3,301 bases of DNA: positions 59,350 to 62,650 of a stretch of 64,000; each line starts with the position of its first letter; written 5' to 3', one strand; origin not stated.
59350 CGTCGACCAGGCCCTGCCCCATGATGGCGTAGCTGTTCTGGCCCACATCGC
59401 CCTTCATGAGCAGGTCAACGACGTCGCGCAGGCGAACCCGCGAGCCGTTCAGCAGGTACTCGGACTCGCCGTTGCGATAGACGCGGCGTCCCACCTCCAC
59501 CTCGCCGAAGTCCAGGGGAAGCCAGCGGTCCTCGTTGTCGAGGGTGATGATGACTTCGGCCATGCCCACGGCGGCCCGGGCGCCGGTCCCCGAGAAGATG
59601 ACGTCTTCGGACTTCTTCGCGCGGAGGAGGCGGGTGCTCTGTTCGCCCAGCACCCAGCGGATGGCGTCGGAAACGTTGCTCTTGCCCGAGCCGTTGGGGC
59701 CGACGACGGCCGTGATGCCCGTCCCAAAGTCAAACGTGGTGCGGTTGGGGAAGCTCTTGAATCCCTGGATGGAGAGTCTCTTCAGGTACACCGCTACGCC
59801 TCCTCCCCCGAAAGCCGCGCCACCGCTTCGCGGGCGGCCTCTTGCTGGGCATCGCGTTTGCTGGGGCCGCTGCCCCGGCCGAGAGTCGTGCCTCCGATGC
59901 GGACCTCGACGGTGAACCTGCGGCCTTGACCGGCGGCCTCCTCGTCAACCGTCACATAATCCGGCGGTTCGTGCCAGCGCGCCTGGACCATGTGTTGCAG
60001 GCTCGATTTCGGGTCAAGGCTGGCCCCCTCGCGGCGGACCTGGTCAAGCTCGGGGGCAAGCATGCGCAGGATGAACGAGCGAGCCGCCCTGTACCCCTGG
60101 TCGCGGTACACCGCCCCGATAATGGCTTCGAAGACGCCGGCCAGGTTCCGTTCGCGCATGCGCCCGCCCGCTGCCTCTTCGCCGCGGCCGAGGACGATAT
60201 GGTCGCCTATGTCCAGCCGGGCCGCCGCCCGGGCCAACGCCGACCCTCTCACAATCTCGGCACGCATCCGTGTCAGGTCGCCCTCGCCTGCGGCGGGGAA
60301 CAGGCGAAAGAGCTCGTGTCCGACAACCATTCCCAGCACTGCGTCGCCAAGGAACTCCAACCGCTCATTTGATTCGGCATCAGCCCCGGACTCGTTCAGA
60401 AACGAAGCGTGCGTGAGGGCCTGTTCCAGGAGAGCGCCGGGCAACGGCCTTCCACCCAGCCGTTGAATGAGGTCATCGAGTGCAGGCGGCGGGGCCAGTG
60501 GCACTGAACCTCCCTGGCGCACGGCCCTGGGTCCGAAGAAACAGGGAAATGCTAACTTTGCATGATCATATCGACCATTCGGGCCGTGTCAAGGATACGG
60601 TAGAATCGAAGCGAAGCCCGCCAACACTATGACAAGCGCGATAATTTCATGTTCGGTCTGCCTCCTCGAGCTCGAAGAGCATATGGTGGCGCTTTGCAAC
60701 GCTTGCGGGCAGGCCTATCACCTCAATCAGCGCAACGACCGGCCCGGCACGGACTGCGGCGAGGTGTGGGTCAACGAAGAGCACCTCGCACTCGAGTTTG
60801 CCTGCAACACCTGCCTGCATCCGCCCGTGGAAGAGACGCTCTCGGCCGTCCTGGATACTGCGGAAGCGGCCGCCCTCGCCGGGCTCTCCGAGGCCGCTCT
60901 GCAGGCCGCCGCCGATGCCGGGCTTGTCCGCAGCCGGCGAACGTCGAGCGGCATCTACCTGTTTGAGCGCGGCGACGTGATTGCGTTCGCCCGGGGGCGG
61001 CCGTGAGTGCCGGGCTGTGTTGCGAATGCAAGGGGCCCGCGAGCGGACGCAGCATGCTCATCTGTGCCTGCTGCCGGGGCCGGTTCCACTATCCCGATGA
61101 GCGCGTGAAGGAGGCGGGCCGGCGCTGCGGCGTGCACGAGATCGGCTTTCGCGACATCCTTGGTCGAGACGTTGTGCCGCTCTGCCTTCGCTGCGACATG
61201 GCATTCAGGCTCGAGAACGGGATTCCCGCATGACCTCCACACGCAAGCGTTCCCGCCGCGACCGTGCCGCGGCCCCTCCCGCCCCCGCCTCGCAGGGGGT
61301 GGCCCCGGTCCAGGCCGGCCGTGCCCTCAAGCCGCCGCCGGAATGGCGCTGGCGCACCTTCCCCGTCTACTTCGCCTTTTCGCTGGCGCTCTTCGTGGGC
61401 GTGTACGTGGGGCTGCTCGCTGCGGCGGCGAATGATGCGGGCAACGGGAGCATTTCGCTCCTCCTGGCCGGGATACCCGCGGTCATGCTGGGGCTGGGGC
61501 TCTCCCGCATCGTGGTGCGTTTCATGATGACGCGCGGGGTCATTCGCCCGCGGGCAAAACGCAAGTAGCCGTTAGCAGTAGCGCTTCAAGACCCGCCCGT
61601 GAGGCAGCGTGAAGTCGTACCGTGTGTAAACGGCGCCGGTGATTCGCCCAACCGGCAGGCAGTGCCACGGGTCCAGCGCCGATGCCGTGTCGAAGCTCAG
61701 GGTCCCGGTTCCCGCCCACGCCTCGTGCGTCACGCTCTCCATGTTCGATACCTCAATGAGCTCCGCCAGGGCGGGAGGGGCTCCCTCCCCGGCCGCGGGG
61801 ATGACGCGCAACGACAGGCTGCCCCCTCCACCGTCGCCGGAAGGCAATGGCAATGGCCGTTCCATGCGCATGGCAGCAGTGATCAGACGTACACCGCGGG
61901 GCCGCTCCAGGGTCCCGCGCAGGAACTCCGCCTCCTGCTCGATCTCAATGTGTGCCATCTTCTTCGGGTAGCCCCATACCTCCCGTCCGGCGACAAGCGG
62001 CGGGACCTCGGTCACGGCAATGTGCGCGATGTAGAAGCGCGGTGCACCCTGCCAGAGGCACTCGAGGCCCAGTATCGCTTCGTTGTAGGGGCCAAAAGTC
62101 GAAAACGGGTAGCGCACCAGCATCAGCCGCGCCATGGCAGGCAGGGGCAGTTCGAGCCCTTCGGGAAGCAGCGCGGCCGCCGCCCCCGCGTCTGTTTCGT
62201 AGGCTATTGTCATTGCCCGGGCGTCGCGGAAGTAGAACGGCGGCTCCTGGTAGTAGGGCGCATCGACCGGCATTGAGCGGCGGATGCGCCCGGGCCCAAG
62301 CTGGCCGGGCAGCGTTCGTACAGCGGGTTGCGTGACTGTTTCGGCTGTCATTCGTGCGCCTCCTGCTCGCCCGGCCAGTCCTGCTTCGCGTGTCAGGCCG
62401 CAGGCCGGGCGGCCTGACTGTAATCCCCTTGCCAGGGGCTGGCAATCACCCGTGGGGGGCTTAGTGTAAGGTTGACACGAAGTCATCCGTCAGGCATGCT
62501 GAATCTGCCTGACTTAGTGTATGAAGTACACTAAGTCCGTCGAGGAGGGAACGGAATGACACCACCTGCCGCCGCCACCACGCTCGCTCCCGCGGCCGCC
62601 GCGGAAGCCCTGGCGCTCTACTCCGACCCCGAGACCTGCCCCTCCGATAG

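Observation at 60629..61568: Three-gene operon with two paralogous PHD-like C4HC3 zinc fingers (one fused to an HTH) and a small membrane protein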

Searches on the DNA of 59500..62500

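Call 70: search_rna_families(source=window, start=59500, end=62500, threshold=evalue, max_evalue=1)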
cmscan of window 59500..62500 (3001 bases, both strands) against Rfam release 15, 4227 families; matches with E-value up to 1: 0.
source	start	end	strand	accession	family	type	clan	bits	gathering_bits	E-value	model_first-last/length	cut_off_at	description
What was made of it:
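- Tried and rejected: No hit (call 70).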

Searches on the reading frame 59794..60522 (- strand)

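Call 3: search_protein_families(library=pfam, proteins=[window:59794-60522:-], max_evalue=1)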
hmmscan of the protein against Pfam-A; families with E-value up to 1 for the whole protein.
window:59794-60522:- (242 aa): 7 families
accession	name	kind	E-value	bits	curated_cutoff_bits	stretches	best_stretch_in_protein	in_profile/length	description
PF14622.11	Ribonucleas_3_3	-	5.2e-34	117.6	35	1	30-158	3-127/128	Ribonuclease-III-like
PF00636.31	Ribonuclease_3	-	2.9e-21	76.6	27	1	53-143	1-102/102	Ribonuclease III domain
PF00035.32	dsrm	-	2.4e-14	54.1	23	1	171-237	1-66/66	Double-stranded RNA binding motif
PF24995.1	DSRM_2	-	0.00017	22.4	27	1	196-238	36-78/79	dsRNA binding domain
PF22935.1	RM44_endonuclase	-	0.0087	16.6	27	1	20-137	11-138/139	Large ribosomal subunit protein mL44, endonuclease domain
PF14709.13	DND1_DSRM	-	0.08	13.7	25.7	1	170-235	2-72/80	double strand RNA binding domain from DEAD END PROTEIN 1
PF02169.21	LPP20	-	0.14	13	25.9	1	214-239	16-41/97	LPP20 lipoprotein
